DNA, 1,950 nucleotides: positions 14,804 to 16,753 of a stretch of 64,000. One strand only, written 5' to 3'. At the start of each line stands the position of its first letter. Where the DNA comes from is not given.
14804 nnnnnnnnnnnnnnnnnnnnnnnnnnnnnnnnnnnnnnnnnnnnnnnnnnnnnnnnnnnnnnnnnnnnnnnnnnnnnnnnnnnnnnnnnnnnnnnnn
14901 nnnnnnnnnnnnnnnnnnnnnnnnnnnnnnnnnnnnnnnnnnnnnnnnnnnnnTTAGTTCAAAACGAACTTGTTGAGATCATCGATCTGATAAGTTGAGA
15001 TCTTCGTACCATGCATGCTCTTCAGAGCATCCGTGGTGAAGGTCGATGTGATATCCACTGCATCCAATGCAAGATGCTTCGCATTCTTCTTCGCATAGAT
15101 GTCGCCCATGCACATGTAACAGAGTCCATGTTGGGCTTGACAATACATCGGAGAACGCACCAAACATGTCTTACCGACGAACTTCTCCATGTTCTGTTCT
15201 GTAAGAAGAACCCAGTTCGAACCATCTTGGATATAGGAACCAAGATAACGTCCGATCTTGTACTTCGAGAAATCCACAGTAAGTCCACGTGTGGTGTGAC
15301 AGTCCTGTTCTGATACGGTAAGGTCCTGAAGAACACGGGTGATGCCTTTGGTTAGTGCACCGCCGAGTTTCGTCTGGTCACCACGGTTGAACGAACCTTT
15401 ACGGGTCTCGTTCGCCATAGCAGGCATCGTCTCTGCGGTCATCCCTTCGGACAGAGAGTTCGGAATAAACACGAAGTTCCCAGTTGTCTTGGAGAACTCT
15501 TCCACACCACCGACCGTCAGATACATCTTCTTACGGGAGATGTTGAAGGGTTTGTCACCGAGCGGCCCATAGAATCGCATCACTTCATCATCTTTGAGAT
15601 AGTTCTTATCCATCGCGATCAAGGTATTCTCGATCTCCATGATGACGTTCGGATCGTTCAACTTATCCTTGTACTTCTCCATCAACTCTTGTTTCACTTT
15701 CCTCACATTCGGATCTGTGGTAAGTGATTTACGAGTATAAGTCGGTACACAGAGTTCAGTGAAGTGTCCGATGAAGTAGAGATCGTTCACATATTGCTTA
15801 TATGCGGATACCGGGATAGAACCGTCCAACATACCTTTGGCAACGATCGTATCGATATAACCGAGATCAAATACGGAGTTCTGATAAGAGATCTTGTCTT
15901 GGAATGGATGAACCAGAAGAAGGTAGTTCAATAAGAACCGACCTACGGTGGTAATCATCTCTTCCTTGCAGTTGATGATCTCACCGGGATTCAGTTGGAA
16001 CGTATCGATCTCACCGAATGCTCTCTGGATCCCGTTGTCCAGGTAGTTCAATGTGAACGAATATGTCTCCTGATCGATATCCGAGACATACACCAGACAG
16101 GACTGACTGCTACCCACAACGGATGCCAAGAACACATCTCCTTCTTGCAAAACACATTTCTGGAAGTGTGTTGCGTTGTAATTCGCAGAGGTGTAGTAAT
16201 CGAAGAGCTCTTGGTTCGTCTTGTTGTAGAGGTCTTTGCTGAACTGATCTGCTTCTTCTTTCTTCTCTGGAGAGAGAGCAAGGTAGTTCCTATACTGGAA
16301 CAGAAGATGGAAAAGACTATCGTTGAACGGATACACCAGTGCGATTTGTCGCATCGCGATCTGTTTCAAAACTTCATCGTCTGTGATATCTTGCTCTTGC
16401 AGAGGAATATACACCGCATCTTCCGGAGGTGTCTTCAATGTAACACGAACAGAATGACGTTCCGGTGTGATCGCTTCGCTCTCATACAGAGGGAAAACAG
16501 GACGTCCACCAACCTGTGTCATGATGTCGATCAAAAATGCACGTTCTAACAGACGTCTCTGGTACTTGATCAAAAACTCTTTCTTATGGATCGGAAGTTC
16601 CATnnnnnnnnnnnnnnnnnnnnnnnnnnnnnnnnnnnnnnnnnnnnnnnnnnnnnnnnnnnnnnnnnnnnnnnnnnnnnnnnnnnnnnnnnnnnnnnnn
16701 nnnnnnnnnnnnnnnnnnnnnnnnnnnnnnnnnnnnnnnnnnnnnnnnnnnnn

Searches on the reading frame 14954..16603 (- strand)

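Call 9: search_protein_families(library=pfam, proteins=[window:14954-16603:-], max_evalue=0.01)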
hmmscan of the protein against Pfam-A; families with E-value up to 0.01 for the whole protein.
window:14954-16603:- (549 aa): 0 families

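Call 91: search_protein_families(library=phrogs, proteins=[window:14954-16603:-], max_evalue=0.001)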
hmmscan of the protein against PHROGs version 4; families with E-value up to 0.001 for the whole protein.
window:14954-16603:- (549 aa): 3 families
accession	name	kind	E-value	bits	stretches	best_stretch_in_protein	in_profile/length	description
phrog_2962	-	DNA, RNA and nucleotide metabolism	4e-97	326.7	1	195-540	74-426/433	RNA polymerase beta subunit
phrog_3015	-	DNA, RNA and nucleotide metabolism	8.5e-09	35.4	1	424-509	263-352/653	RNA polymerase beta subunit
phrog_25354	-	unknown function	0.00024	19.9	0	382-507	766-912/1216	-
